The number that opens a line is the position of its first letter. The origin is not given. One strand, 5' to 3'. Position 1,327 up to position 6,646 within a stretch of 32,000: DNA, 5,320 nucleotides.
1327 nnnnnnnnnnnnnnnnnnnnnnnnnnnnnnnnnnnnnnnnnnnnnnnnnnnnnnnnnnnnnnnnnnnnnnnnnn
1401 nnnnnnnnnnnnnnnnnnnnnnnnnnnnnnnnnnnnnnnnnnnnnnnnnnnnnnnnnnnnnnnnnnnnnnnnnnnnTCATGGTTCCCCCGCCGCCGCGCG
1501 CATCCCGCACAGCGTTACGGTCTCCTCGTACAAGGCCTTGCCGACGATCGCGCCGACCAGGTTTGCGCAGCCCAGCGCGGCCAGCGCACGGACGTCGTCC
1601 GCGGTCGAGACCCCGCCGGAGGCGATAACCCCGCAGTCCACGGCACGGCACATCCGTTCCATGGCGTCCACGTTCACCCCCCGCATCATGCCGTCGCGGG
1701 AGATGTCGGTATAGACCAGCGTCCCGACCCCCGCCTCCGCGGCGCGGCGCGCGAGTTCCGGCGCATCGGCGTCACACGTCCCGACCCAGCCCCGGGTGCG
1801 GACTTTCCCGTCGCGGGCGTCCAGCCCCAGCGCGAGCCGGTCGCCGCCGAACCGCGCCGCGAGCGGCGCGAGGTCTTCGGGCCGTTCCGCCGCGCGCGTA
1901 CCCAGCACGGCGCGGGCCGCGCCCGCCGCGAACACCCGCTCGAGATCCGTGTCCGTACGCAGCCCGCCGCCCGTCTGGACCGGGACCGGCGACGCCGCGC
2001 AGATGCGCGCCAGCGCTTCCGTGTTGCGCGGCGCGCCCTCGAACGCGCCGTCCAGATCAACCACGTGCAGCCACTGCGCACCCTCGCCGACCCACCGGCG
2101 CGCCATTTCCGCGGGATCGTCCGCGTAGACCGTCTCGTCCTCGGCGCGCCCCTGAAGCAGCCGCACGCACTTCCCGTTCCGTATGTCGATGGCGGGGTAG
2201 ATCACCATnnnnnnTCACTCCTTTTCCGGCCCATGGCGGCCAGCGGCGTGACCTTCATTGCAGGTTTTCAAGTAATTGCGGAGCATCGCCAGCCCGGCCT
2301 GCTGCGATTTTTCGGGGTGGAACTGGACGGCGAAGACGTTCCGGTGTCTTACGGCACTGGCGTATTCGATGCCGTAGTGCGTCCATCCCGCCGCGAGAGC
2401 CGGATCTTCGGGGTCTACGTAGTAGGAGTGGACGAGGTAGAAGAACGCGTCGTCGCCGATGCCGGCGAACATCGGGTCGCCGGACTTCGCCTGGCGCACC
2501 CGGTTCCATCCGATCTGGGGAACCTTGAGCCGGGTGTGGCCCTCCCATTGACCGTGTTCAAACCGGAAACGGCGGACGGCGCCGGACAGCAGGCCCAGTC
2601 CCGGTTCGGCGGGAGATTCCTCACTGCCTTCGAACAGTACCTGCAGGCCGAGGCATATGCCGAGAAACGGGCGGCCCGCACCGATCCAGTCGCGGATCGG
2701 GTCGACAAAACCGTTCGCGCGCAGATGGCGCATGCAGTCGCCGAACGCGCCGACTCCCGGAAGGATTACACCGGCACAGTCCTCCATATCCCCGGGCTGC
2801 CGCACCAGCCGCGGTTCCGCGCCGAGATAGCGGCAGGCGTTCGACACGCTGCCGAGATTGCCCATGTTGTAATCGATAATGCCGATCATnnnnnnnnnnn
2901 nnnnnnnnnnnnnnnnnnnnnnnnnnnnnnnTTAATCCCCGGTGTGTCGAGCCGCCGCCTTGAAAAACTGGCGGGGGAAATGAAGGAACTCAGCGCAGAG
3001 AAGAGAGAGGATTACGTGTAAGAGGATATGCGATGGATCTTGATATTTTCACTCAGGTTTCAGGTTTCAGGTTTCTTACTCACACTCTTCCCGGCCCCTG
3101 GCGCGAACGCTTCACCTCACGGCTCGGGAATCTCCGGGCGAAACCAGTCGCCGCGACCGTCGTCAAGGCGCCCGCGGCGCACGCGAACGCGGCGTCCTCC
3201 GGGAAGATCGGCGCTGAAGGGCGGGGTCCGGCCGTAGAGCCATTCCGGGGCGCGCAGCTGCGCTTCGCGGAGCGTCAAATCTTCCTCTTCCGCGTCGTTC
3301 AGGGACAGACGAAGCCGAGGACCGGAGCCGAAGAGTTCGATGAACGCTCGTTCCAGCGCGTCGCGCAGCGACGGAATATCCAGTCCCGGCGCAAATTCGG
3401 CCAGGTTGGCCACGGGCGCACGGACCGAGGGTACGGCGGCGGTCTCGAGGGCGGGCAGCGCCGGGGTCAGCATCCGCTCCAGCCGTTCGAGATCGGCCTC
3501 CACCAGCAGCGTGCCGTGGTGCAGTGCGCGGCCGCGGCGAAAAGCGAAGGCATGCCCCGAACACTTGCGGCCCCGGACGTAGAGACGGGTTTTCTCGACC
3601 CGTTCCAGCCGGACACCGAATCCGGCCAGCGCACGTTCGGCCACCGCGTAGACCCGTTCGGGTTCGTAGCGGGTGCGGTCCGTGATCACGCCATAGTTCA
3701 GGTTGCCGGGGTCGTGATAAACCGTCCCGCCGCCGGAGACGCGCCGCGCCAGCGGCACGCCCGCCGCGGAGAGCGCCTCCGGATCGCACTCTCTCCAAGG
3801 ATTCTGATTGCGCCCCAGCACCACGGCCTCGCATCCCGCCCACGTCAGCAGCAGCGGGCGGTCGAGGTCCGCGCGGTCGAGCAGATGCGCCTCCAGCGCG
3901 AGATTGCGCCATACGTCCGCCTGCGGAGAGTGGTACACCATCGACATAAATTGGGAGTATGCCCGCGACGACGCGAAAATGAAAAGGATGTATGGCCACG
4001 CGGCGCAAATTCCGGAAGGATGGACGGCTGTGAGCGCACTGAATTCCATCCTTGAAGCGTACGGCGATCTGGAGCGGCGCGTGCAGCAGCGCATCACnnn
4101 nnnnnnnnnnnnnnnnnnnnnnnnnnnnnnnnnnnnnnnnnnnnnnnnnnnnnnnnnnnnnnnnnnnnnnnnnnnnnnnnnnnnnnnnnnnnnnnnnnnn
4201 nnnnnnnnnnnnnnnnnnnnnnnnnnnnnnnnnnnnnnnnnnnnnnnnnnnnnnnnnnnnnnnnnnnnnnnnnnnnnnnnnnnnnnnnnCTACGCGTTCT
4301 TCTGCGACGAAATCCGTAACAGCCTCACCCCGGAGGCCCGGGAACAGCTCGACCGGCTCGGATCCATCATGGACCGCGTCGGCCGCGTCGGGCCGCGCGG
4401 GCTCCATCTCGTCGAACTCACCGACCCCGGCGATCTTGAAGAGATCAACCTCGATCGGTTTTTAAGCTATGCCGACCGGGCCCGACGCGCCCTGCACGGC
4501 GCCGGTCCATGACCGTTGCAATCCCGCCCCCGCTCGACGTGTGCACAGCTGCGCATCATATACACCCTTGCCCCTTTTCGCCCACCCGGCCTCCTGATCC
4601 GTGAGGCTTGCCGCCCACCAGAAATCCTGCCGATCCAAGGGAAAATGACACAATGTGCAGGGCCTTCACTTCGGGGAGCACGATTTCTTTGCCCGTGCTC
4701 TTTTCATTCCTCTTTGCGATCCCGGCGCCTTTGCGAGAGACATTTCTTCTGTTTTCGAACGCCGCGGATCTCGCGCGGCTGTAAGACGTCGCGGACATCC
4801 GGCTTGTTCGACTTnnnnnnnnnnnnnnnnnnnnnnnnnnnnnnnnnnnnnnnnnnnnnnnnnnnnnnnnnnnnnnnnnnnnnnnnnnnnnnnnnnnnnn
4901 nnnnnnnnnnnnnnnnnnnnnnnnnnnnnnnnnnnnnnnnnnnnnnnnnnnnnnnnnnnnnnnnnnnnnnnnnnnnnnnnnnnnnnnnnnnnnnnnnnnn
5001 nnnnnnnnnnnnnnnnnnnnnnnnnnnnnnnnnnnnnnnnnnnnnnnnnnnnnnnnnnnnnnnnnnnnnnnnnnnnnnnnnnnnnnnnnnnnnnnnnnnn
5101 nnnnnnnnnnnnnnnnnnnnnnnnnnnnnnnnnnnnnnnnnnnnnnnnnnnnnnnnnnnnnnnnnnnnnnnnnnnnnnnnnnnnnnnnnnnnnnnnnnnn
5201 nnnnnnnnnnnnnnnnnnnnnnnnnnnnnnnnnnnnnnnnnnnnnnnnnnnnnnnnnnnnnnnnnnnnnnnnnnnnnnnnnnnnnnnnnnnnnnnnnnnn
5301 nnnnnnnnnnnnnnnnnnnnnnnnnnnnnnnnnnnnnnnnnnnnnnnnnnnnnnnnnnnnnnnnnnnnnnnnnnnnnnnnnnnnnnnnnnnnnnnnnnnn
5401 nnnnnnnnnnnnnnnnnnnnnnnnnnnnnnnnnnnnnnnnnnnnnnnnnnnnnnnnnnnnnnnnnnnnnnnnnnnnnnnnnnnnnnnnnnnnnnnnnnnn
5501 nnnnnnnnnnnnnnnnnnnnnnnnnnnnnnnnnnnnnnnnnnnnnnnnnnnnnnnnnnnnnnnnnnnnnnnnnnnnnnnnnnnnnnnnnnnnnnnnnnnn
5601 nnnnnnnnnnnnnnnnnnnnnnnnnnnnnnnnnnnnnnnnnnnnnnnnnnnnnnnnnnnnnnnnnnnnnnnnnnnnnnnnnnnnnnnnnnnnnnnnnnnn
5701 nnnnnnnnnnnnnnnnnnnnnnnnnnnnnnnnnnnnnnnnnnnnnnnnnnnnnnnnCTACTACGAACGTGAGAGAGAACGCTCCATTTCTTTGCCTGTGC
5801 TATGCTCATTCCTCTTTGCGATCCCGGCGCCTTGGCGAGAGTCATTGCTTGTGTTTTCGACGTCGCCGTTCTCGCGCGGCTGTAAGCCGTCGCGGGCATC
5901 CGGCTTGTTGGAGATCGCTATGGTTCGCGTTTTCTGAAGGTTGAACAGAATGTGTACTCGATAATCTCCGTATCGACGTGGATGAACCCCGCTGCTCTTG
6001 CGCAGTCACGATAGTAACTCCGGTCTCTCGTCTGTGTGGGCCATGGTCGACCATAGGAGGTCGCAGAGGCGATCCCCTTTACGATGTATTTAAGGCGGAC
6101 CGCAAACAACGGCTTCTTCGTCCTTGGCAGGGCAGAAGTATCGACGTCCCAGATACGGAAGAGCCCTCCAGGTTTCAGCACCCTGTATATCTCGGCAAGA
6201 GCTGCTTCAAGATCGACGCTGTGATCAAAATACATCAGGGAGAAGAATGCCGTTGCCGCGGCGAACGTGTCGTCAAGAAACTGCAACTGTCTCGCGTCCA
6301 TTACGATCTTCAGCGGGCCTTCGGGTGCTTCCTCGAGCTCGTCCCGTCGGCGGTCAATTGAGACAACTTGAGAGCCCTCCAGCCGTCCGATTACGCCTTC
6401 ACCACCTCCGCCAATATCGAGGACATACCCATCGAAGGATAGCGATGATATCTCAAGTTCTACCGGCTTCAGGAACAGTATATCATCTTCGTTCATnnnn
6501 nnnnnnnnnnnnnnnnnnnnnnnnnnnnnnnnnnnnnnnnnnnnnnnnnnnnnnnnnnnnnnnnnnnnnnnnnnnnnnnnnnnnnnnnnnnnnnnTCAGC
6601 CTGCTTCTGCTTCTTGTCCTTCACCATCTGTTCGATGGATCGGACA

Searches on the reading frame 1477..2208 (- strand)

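Call 74: search_protein_families(library=pfam, proteins=[window:1477-2208:-], max_evalue=0.001)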
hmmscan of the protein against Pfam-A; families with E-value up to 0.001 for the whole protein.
window:1477-2208:- (243 aa): 4 families
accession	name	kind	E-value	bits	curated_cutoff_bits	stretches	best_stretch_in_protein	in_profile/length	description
PF00977.27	His_biosynth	-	4.5e-74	249.2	23.6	1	3-231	2-227/228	Histidine biosynthesis protein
PF03060.21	NMO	-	6.3e-05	22.9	28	0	64-105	183-224/331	Nitronate monooxygenase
PF02581.23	TMP-TENI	-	0.00023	21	27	0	156-216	111-173/180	Thiamine monophosphate synthase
PF01207.24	Dus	-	0.00057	19.5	20.4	0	54-109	164-219/311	Dihydrouridine synthase (Dus)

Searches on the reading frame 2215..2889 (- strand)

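Call 74: search_protein_families(library=pfam, proteins=[window:2215-2889:-], max_evalue=0.001)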
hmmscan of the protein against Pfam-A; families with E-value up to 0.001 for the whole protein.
window:2215-2889:- (224 aa): 3 families
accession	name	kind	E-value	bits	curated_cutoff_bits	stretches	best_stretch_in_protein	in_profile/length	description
PF00117.34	GATase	-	2.2e-19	70.3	22.8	1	4-206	2-186/190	Glutamine amidotransferase class-I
PF01174.25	SNO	-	2.9e-07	31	27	1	17-110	13-105/188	SNO glutamine amidotransferase family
PF07685.20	GATase_3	-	5.1e-06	26.7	27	1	29-102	30-112/196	CobB/CobQ-like glutamine amidotransferase domain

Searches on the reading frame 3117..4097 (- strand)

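Call 74: search_protein_families(library=pfam, proteins=[window:3117-4097:-], max_evalue=0.001)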
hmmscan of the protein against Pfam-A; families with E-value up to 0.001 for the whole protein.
window:3117-4097:- (326 aa): 1 family
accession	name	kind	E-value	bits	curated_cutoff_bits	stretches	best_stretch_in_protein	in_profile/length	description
PF21948.1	LplA-B_cat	-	6.2e-48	163.8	27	1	61-252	1-199/200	Lipoyl protein ligase A/B catalytic domain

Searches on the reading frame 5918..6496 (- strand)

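Call 35: search_protein_families(library=pfam, proteins=[window:5918-6496:-], max_evalue=0.001)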
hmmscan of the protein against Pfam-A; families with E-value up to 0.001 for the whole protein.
window:5918-6496:- (192 aa): 5 families
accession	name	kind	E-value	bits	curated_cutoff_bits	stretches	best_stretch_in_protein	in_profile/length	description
PF08241.18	Methyltransf_11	-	1.3e-12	48.6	21.2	1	26-114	1-94/95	Methyltransferase domain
PF13649.12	Methyltransf_25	-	1.8e-09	38.6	27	1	25-111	1-97/97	Methyltransferase domain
PF01209.24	Ubie_methyltran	-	4.2e-06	26.7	20.1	1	65-130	104-166/233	ubiE/COQ5 methyltransferase family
PF13489.12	Methyltransf_23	-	4.8e-06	26.8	27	1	22-122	23-123/164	Methyltransferase domain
PF13847.12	Methyltransf_31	-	0.0002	21.5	27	1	41-124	28-119/145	Methyltransferase domain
